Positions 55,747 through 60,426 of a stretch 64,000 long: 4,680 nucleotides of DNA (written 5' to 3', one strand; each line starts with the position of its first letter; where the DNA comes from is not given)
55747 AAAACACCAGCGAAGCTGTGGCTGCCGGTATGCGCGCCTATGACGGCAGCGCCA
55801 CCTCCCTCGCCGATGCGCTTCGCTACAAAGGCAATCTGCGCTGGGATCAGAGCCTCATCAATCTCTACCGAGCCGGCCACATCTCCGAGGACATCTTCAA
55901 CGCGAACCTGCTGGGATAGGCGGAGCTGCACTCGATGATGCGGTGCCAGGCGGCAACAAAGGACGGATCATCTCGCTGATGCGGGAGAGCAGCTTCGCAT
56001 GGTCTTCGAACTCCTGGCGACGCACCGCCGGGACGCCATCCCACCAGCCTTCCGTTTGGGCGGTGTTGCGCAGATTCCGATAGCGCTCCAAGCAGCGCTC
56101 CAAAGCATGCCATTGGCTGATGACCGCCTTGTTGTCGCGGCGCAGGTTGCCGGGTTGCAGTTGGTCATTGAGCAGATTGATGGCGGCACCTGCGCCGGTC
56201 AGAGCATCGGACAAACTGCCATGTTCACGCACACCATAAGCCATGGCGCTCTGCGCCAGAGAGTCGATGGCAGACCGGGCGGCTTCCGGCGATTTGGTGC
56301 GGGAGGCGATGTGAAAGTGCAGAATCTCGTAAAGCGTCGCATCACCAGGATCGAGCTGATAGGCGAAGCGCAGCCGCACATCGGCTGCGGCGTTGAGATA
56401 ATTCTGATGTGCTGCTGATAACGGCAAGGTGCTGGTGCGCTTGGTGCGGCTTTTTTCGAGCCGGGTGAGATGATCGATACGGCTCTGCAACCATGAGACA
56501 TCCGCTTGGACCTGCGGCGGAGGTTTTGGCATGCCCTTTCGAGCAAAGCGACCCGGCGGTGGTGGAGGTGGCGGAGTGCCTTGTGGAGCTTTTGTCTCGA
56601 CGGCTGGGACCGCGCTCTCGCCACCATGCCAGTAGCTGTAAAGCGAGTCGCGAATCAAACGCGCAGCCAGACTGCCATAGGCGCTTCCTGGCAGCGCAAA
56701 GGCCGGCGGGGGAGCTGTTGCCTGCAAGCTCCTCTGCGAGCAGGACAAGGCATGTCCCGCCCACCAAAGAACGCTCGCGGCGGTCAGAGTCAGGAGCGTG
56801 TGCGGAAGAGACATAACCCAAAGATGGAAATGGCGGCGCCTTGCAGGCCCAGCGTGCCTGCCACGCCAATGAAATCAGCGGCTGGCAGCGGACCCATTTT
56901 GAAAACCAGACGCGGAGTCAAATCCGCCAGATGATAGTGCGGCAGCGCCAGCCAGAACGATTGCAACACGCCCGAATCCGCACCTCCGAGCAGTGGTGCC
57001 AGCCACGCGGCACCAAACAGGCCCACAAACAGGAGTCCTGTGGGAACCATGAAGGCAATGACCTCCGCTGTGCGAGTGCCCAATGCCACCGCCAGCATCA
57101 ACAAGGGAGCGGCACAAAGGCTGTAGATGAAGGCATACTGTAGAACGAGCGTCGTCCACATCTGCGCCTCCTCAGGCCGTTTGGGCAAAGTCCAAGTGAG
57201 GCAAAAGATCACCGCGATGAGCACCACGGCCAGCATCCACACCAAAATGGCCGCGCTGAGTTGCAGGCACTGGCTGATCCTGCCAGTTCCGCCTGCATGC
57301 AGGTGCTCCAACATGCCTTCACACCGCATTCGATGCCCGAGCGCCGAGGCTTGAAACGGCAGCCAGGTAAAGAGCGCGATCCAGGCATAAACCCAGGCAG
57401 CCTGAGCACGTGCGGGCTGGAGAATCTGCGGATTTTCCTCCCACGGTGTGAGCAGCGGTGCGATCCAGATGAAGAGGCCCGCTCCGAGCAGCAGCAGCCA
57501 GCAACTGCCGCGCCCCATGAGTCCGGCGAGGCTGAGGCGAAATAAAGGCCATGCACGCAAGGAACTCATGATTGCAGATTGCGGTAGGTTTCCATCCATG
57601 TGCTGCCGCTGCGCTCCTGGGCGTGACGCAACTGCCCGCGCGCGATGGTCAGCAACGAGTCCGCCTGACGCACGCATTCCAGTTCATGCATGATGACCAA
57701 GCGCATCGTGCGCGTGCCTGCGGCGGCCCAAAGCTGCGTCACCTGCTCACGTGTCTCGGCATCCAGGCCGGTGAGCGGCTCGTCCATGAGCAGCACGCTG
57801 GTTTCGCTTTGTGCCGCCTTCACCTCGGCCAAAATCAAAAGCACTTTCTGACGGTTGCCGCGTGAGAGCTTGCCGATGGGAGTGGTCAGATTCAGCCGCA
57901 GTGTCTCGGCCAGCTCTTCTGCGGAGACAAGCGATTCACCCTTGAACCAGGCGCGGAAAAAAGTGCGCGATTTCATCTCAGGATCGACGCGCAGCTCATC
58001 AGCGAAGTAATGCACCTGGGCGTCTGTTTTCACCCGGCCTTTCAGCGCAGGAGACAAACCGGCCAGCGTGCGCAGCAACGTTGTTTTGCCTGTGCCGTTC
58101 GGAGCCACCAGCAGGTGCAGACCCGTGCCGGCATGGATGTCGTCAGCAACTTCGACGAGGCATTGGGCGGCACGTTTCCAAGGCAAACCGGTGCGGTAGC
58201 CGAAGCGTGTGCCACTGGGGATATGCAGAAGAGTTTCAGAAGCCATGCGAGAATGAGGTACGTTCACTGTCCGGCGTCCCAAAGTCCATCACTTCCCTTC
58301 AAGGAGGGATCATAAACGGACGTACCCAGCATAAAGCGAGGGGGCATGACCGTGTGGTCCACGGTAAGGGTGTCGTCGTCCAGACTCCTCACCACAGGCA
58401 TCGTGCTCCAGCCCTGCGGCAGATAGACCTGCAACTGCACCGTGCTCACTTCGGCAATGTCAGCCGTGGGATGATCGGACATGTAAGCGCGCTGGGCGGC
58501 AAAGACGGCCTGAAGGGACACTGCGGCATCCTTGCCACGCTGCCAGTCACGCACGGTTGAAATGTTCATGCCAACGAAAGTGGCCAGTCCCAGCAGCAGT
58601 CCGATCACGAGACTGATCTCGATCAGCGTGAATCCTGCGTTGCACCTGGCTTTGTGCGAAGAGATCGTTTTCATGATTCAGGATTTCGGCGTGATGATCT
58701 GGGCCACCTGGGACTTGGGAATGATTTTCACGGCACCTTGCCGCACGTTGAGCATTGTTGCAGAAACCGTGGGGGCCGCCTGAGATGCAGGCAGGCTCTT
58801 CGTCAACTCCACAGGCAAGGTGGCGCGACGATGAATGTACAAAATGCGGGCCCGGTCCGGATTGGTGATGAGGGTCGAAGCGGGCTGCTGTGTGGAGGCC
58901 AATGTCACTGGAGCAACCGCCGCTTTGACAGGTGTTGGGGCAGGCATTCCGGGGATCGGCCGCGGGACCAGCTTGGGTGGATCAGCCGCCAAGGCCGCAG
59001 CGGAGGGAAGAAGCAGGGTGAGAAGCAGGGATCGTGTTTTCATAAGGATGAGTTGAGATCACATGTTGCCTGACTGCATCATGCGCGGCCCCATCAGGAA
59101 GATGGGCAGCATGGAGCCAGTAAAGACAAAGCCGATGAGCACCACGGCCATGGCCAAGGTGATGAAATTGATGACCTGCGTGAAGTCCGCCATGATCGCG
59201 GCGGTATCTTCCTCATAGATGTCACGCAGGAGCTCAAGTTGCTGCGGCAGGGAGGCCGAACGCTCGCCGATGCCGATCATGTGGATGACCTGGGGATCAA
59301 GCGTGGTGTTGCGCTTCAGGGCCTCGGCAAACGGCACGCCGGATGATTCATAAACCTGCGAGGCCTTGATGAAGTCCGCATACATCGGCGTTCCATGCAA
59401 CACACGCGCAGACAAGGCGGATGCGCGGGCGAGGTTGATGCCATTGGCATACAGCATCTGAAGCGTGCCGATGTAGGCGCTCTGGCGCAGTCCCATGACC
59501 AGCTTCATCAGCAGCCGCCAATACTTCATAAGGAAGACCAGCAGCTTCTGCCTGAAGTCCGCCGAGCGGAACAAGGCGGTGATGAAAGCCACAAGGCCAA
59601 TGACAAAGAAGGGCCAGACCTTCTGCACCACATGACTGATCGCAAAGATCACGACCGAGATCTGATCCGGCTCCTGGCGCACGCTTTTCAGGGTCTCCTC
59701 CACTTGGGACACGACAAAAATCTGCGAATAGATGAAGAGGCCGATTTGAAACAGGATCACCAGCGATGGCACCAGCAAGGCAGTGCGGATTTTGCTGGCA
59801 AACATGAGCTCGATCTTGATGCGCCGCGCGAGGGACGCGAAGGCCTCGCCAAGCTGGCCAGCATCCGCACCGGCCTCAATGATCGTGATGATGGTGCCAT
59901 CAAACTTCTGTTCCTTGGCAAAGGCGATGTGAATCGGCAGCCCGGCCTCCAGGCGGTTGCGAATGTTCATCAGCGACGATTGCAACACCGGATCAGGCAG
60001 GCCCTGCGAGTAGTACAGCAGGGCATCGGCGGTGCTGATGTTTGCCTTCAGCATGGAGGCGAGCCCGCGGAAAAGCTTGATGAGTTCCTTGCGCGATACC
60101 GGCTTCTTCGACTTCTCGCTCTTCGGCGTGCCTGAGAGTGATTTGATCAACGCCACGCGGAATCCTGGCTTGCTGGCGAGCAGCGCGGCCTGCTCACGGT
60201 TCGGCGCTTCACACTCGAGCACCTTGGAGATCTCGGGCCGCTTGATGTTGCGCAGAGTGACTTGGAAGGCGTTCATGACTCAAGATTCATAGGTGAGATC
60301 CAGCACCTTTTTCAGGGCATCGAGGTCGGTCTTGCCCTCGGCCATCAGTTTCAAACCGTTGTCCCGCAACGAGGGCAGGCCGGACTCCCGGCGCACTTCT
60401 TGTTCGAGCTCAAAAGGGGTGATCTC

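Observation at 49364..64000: Convergent two-operon T2SS/T4P hybrid locus with PilT, an embedded ABC transporter and several exported ORFans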

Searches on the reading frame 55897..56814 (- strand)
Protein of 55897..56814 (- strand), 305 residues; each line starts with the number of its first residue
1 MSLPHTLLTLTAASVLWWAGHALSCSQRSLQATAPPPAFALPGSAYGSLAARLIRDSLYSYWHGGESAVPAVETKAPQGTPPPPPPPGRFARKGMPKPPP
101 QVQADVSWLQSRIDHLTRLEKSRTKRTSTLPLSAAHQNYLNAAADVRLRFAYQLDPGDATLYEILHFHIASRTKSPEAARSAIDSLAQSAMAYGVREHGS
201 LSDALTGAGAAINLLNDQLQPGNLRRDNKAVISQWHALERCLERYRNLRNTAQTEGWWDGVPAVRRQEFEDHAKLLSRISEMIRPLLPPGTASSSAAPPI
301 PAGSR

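Call 5: search_protein_families(library=pfam, max_evalue=0.1, proteins=[window:55897-56814:-])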
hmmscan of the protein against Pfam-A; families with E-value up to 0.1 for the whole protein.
window:55897-56814:- (305 aa): 0 families

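Call 7: search_protein_families(library=ncbifam, max_evalue=0.01, proteins=[window:55897-56814:-])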
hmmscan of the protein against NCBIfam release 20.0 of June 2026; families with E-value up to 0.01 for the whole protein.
window:55897-56814:- (305 aa): 0 families

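Call 66: search_solved_structures(query=A8, max_evalue=10)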
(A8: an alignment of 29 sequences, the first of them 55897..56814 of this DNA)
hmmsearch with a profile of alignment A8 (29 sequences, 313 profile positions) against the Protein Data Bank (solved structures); distinct sequences matched with E-value up to 10: 7.
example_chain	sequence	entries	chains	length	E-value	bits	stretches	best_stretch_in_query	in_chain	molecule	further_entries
8tpu_Aa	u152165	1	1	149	0.16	14.5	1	43-109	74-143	60S ribosomal protein L34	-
6e9r_B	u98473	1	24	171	0.26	13.8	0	173-207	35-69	DHF46 filament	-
2jah_A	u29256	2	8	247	0.49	12.9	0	181-228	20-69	CLAVULANIC ACID DEHYDROGENASE | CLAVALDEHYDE DEHYDROGENASE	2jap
5ci9_A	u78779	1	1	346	1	11.8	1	1-97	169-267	Protein Tob1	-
5ci8_A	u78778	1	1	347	1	11.8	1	1-97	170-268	Protein Tob1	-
5huh_A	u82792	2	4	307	1.2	11.6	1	46-68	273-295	NH(3)-dependent NAD(+) synthetase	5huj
5cwl_A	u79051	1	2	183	1.4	11.3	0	173-207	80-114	Designed helical repeat protein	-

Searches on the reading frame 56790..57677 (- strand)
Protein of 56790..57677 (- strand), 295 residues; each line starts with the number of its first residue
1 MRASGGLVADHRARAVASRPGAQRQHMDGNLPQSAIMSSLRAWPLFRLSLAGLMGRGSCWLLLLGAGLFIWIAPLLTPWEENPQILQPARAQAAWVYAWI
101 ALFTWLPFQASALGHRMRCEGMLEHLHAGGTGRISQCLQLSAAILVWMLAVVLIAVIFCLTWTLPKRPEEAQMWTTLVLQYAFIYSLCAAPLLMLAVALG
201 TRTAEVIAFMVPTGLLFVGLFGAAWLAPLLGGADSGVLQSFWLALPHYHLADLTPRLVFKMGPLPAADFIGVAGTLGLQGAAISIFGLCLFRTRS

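Call 5: search_protein_families(library=pfam, max_evalue=0.1, proteins=[window:56790-57677:-])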
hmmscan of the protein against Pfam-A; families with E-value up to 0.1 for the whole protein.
window:56790-57677:- (295 aa): 1 family
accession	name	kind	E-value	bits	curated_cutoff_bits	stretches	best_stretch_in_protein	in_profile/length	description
PF12698.13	ABC2_membrane_3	-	0.001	18.7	31.6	1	144-285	207-343/347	ABC-2 family transporter protein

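Call 7: search_protein_families(library=ncbifam, max_evalue=0.01, proteins=[window:56790-57677:-])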
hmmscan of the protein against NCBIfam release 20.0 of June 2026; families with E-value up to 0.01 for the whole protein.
window:56790-57677:- (295 aa): 0 families

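Call 76: find_homologous_proteins(query=window:56790-57569:-, max_evalue=0.001)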
Query window:56790-57569:- (259 aa): 166 proteins with E <= 0.001 among 8000 candidates; the best 120 are listed.
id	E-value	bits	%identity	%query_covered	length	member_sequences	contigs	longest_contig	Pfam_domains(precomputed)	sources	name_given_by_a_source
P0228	8.4e-159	545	96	100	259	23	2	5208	-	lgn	-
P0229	2.4e-155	534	94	100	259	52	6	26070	-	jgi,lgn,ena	jgi:hypothetical protein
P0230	1.1e-150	519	92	100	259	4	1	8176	PF12698.14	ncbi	-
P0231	4.2e-149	513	90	100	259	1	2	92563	-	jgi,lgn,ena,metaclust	metaclust:\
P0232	3.5e-147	507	90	100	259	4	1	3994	-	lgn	-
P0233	4.4e-145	500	89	100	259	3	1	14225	-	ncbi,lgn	-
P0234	2.4e-143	494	86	100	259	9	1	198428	-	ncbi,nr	ncbi:hypothetical protein [Brevifollis gellanilyticus]|nr:hypothetical protein [Brevifollis gellanil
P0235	5.9e-137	474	82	100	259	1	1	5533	-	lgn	-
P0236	5.3e-136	470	81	100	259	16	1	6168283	-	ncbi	-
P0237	1.3e-133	463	80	100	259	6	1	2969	PF12698.14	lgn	-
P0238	6.5e-133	460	81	100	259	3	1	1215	PF24417.2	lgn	-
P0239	1.4e-132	459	80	100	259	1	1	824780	PF24417.2,PF12698.14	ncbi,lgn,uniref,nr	ncbi:hypothetical protein EI77_02010 [Prosthecobacter fusiformis]|uniref:ABC-2 type transport system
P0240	4.4e-132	458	81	100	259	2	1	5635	PF12698.14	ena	-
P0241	2.5e-131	455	81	100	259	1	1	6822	PF12698.14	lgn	-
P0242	6.4e-131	454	80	100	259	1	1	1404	PF12698.14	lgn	-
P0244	3.1e-130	451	80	100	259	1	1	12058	PF12698.14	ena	-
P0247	1.0e-117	410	73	99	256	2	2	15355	PF12698.14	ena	-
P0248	1.1e-117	410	71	100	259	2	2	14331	PF12698.14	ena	-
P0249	1.2e-116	407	72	99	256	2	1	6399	PF12698.14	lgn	-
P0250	6.9e-116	404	73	100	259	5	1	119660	PF12698.14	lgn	-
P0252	8.2e-113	394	72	99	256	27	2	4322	PF12698.14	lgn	-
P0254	1.8e-112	393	71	99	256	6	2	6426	PF12698.14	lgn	-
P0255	6.7e-112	391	69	100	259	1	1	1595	PF12698.14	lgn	-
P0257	1.2e-109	384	69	100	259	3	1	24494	PF12698.14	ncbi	ncbi:MAG TPA: ABC transporter permease [Prosthecobacter sp.]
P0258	2.2e-108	380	68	99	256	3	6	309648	PF12698.14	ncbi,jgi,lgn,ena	-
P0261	1.6e-107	377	68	100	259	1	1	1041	PF12698.14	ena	-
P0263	5.6e-106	372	71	93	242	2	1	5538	PF12698.14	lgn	-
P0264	9.0e-106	371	65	100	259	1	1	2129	PF12698.14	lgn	-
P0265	3.9e-103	363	65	100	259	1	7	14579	PF12698.14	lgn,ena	-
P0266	7.4e-103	362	65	100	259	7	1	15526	PF12698.14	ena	-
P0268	1.4e-102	361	64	100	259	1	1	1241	PF12698.14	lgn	-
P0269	1.6e-102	361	63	100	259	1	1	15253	PF12698.14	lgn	-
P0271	1.1e-101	358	64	100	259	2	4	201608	PF12698.14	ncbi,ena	-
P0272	1.2e-101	358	63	100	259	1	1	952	PF12698.14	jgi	jgi:hypothetical protein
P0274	2.5e-101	357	62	100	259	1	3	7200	PF12698.14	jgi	jgi:hypothetical protein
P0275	4.3e-101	356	63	100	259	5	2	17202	PF12698.14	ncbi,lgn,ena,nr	ncbi:MAG TPA: ABC transporter permease [Candidatus Saccharimonadia bacterium]|nr:ABC transporter per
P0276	6.2e-101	355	63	100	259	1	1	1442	PF12698.14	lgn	-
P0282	1.6e-98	347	61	100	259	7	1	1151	PF12698.14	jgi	jgi:hypothetical protein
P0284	4.1e-98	346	62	100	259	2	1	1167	PF12698.14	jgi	jgi:hypothetical protein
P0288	7.1e-97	342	62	100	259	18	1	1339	PF12698.14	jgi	jgi:hypothetical protein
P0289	7.8e-97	342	62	100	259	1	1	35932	PF12698.14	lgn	-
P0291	1.3e-96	341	61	100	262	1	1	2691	PF12698.14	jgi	jgi:hypothetical protein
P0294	9.7e-96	338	60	100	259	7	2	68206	PF12698.14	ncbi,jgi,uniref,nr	ncbi:ABC transporter permease [Verrucomicrobium sp. BvORR034]|jgi:hypothetical protein|uniref:ABC tr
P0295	1.1e-95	338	60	100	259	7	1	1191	PF12698.14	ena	-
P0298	4.6e-95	336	59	100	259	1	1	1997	PF12698.14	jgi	jgi:hypothetical protein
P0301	2.7e-94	334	62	98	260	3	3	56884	PF12698.14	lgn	-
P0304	1.1e-92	328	61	97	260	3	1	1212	PF12698.14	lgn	-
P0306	5.7e-92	326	59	100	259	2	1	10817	PF12698.14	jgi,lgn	-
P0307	1.5e-89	318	61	100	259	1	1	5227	PF12698.14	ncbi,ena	-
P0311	7.2e-89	316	61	88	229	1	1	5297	PF12698.14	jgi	jgi:hypothetical protein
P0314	1.5e-86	308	58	100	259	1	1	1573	PF12698.14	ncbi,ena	-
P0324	8.8e-72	260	61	77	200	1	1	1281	PF12698.14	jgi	jgi:hypothetical protein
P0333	1.9e-57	213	59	67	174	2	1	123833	PF12698.14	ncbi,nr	ncbi:ABC transporter permease [Roseimicrobium gellanilyticum]|nr:ABC transporter permease [Roseimicr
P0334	4.7e-57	212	59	67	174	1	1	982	PF12698.14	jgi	-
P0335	1.3e-53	200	57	67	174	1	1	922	PF12698.14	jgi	jgi:hypothetical protein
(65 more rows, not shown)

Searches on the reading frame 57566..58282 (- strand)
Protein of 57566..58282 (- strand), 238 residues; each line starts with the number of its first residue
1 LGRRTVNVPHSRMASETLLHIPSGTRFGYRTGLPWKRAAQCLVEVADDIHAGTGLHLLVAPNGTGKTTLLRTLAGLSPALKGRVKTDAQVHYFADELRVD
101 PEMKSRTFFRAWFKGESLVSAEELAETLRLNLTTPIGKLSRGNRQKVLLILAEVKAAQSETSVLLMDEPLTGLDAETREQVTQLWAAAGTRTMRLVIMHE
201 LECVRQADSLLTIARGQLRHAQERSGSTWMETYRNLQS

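Call 5: search_protein_families(library=pfam, max_evalue=0.1, proteins=[window:57566-58282:-])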
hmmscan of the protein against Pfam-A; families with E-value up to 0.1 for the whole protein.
window:57566-58282:- (238 aa): 15 families
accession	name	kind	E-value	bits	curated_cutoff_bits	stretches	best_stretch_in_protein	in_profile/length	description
PF00005.33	ABC_tran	-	1.3e-11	45.7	25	1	56-170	14-136/137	ABC transporter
PF13604.12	AAA_30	-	2e-06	28.1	27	1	51-189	16-116/191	AAA domain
PF02463.25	SMC_N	-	6.1e-06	26.2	40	1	93-215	93-213/220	RecF/RecN/SMC N terminal domain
PF13304.12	AAA_21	-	3.1e-05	24.6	27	0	134-179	233-277/304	AAA domain, putative AbiEii toxin, Type IV TA system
PF13401.12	AAA_22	-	0.00014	22.6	27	1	52-168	4-92/130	AAA domain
PF13191.12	AAA_16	-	0.00089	20.2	32.6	1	44-187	14-158/167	AAA ATPase domain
PF13476.12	AAA_23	-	0.0032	18.6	27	1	49-116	15-82/201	AAA domain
PF13514.12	AAA_27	-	0.0053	16.8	22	1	51-104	24-75/206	AAA domain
PF00004.35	AAA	-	0.0071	17.2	21.2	0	57-77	2-22/131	ATPase family associated with various cellular activities (AAA)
PF01078.27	Mg_chelatase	-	0.028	14.2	20.3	1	51-108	20-78/207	Magnesium chelatase, subunit ChlI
PF13245.12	AAA_19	-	0.032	14.8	25.1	1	54-111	12-71/134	AAA domain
PF13481.12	AAA_25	-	0.034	14.2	27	0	51-74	31-54/195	AAA domain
PF13671.12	AAA_33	-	0.047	14.4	27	0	55-192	1-99/143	AAA domain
PF25199.1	nSTAND_NTPase5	-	0.048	13.9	34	0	50-74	38-62/145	Novel STAND NTPase 5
PF13175.12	AAA_15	-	0.08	13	32.1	0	55-73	25-43/374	AAA ATPase domain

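Call 7: search_protein_families(library=ncbifam, max_evalue=0.01, proteins=[window:57566-58282:-])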
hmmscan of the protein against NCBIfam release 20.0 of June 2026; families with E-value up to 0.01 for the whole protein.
window:57566-58282:- (238 aa): 166 families (the best 25 are shown)
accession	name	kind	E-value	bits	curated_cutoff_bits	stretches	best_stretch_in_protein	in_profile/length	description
TIGR03771.1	anch_rpt_ABC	equivalog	2.4e-19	70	268.8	2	133-234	108-210/223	anchored repeat-type ABC transporter ATP-binding subunit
NF040873.1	AztA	equivalog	1e-18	67.6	220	1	40-212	6-190/191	zinc ABC transporter ATP-binding protein AztA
NF053840.1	MnTportMntADein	equivalog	2.4e-18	66.6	400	2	130-215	124-208/240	manganese ABC transporter ATP-binding protein MntA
NF000355.4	ribo_prot_ABC_F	equivalog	1.2e-15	57.4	380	1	58-219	33-193/499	ribosomal protection-like ABC-F family protein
TIGR02868.1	CydC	equivalog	6.6e-15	54.7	329.05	2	35-92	344-401/530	thiol reductant ABC exporter subunit CydC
NF010068.0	PRK13548.1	equivalog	7.7e-15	54.7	261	2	137-220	136-223/261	heme ABC transporter ATP-binding protein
NF009945.0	PRK13409.1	equivalog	1.1e-14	54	469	1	58-209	371-523/592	ribosome biogenesis/translation initiation ATPase RLI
TIGR02857.1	CydD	equivalog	1.9e-14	53.5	435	2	119-212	435-528/529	thiol reductant ABC exporter subunit CydD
TIGR01189.1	ccmA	equivalog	2e-14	53.7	131.6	1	42-188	16-173/198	heme ABC exporter ATP-binding protein CcmA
TIGR03864.1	PQQ_ABC_ATP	hypoth_equivalog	1.2e-13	51.1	302.25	2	130-221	124-213/236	ABC transporter, ATP-binding subunit, PQQ-dependent alcohol dehydrogenase system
TIGR03411.1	urea_trans_UrtD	equivalog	1.7e-13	50.8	304.1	2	111-213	114-214/242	urea ABC transporter ATP-binding protein UrtD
NF002981.0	PRK03695.1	equivalog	2e-13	50.3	281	2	122-221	112-218/253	vitamin B12 ABC transporter ATP-binding protein BtuD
NF008421.0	PRK11248.1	equivalog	1.1e-12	48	357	2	136-216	126-205/255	taurine ABC transporter ATP-binding subunit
TIGR03719.1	ABC_ABC_ChvD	subfamily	2.2e-12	46.4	806.75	3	59-181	354-482/552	energy-dependent translational throttle protein EttA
TIGR04521.1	ECF_ATPase_2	equivalog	2.6e-12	46.4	330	2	138-223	144-228/279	energy-coupling factor transporter ATPase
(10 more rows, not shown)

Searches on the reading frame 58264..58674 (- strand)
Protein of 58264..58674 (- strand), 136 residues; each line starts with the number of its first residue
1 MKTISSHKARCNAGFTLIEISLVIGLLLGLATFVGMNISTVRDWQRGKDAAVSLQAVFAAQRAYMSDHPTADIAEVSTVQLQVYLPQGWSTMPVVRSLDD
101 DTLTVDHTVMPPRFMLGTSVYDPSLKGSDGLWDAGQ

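Call 5: search_protein_families(library=pfam, max_evalue=0.1, proteins=[window:58264-58674:-])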
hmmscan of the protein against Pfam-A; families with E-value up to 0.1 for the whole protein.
window:58264-58674:- (136 aa): 1 family
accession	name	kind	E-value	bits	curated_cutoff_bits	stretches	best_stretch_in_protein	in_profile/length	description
PF07963.17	N_methyl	-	0.05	13.6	21.2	0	10-27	2-19/27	Prokaryotic N-terminal methylation motif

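Call 7: search_protein_families(library=ncbifam, max_evalue=0.01, proteins=[window:58264-58674:-])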
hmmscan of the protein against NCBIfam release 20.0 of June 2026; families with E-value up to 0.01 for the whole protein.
window:58264-58674:- (136 aa): 2 families
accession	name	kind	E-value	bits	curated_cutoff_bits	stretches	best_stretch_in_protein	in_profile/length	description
NF041775.1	typeIV_PilA_Myxo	equivalog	0.00041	20.4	400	1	11-68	9-66/214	type IV pilin protein PilA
TIGR02532.1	IV_pilin_GFxxxE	domain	0.0022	17.8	16.3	1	13-34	2-23/24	prepilin-type N-terminal cleavage/methylation domain-containing protein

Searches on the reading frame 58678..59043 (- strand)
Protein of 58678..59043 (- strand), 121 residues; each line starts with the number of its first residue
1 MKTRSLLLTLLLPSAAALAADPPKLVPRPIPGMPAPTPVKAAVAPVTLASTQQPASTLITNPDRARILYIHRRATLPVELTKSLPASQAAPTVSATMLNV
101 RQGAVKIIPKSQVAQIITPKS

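Call 5: search_protein_families(library=pfam, max_evalue=0.1, proteins=[window:58678-59043:-])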
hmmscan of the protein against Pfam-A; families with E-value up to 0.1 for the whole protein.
window:58678-59043:- (121 aa): 0 families

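Call 7: search_protein_families(library=ncbifam, max_evalue=0.01, proteins=[window:58678-59043:-])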
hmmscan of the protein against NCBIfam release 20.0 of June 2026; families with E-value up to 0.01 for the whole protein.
window:58678-59043:- (121 aa): 0 families

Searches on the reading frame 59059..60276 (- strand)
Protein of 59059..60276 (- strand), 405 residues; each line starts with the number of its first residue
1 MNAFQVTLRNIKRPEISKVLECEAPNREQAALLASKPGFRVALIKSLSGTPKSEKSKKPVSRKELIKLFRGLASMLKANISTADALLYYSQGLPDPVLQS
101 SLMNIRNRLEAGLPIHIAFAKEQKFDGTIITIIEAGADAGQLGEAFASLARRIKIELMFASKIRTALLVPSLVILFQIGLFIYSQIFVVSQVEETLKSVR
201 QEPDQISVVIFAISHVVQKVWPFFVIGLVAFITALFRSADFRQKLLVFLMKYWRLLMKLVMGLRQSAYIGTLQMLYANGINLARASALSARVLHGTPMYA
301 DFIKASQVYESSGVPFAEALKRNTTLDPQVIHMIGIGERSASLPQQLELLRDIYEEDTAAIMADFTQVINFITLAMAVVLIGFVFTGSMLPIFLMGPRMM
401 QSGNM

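Call 5: search_protein_families(library=pfam, max_evalue=0.1, proteins=[window:59059-60276:-])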
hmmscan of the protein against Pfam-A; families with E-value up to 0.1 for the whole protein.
window:59059-60276:- (405 aa): 2 families
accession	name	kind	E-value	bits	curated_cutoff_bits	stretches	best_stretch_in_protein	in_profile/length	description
PF00482.28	T2SSF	-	3.6e-25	88.8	25.2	2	70-181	3-116/125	Type II secretion system (T2SS), protein F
PF03053.19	Corona_NS3b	-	0.011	16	25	1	178-270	3-94/226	ORF3b coronavirus protein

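Call 7: search_protein_families(library=ncbifam, max_evalue=0.01, proteins=[window:59059-60276:-])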
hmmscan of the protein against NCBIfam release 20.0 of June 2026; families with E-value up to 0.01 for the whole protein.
window:59059-60276:- (405 aa): 6 families
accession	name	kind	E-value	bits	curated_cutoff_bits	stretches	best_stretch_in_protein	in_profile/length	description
TIGR02120.1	GspF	equivalog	1.3e-35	123.5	424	1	52-395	52-397/401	type II secretion system inner membrane protein GspF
NF052607.1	T4PiliAsmPilCThrm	equivalog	1.4e-27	96.8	700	1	57-394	60-399/406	type IV pilus assembly protein PilC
NF007861.0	PRK10573.1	equivalog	5.5e-26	91.5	401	1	57-399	53-398/401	protein transport protein HofC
NF052606.1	T4PiliAsmPilCMyx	equivalog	1.8e-21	76.5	700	1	58-395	75-414/419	type IV pilus assembly protein PilC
NF047826.1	T3SSXpsF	equivalog_domain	7.8e-21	74.3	650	1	56-393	59-398/405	type II secretion system protein XpsF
NF041012.2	T4P_ComGB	equivalog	1.8e-16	60.4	240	1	96-395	32-330/332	competence type IV pilus assembly protein ComGB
